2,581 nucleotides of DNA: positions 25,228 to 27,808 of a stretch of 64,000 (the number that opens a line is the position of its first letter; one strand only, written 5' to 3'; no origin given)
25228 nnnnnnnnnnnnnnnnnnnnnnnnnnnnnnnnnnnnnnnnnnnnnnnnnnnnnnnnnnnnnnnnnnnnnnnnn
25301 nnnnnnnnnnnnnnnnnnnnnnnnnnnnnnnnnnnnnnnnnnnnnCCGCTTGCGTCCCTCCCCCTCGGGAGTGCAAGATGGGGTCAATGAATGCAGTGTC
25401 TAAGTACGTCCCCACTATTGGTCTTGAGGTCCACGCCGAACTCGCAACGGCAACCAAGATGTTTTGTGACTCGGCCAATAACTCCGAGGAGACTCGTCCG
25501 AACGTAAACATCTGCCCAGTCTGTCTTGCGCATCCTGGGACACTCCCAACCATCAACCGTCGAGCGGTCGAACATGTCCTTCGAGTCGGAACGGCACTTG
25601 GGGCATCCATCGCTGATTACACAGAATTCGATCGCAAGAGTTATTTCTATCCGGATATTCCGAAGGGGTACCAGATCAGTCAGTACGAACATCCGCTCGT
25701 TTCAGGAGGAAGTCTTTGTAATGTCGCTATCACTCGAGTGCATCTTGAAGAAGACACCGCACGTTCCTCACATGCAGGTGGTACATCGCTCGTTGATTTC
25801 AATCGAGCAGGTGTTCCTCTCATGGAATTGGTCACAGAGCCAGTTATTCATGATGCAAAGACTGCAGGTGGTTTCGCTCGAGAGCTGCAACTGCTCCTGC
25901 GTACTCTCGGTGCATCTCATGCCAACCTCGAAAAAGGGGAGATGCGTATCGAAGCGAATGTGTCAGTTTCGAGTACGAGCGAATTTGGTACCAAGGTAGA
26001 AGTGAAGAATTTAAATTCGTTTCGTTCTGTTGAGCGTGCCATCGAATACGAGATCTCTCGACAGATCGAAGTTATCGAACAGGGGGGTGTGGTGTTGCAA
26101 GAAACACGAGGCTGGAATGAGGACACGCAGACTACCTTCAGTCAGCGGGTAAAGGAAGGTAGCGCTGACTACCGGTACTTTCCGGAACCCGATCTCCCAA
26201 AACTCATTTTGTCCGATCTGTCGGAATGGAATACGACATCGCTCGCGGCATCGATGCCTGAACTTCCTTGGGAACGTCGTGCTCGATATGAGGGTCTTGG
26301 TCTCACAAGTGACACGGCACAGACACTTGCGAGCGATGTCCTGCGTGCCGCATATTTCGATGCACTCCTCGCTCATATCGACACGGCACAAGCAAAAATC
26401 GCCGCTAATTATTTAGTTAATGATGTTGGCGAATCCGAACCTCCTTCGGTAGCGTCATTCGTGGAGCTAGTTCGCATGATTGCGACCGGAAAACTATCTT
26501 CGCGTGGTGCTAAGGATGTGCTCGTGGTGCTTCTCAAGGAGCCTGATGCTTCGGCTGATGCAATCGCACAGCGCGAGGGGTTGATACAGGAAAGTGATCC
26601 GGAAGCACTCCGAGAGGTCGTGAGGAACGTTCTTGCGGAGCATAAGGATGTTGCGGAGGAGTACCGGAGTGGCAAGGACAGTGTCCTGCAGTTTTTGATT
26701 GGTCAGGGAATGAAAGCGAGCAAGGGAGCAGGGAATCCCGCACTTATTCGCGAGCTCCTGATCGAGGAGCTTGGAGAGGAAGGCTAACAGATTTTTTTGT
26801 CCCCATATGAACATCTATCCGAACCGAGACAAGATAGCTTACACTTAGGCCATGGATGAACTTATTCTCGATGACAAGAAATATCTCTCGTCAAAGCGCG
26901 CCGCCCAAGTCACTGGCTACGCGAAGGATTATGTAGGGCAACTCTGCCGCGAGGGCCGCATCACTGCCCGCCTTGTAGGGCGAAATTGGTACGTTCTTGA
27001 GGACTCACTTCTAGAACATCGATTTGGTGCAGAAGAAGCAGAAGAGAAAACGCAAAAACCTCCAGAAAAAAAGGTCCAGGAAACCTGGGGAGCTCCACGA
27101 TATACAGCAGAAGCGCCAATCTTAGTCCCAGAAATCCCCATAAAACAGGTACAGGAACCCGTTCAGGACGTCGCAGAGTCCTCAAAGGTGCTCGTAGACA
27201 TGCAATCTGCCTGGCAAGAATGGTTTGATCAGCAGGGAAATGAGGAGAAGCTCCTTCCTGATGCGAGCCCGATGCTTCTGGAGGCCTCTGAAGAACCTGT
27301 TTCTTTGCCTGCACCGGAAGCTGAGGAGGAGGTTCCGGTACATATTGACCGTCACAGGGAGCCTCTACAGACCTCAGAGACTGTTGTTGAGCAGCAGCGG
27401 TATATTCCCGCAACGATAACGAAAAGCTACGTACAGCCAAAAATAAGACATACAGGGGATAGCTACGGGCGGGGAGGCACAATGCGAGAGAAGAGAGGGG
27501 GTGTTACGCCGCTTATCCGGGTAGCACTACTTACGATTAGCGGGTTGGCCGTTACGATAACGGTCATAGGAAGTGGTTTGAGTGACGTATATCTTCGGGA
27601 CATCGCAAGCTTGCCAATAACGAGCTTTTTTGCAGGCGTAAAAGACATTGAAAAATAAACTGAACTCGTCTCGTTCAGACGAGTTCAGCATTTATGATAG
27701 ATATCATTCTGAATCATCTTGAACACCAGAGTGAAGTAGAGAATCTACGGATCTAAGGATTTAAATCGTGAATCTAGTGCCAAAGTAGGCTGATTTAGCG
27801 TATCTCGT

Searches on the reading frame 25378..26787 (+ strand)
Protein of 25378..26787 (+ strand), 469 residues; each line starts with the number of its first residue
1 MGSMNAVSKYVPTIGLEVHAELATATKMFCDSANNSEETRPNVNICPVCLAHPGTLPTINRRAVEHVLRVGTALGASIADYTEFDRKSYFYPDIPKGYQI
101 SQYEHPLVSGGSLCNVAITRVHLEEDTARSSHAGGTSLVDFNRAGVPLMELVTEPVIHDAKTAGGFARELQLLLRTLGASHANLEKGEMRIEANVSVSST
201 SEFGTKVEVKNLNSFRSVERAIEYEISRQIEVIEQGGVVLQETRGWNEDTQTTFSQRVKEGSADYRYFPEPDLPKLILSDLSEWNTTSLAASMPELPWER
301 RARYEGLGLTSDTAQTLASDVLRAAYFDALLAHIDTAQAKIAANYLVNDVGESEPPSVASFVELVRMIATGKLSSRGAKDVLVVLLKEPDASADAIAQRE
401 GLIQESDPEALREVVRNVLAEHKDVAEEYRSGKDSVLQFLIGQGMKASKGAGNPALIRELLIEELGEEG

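Call 26: search_protein_families(library=pfam, proteins=[window:25378-26787:+], max_evalue=0.01)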
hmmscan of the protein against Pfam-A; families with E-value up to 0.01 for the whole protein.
window:25378-26787:+ (469 aa): 2 families
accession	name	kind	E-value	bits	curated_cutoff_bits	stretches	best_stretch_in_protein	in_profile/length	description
PF02934.20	GatB_N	-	4.4e-104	348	23.4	1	13-280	2-273/277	GatB/GatE catalytic domain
PF02637.23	GatB_Yqey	-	3.8e-29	101.9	27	1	357-465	41-148/148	GatB domain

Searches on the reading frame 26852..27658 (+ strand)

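Call 26: search_protein_families(library=pfam, proteins=[window:26852-27658:+], max_evalue=0.01)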
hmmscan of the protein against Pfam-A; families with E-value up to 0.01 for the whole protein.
window:26852-27658:+ (268 aa): 1 family
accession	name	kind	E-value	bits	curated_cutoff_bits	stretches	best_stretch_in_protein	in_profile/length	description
PF12728.13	HTH_17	-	8.7e-05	23.1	27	1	11-55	1-45/51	Helix-turn-helix domain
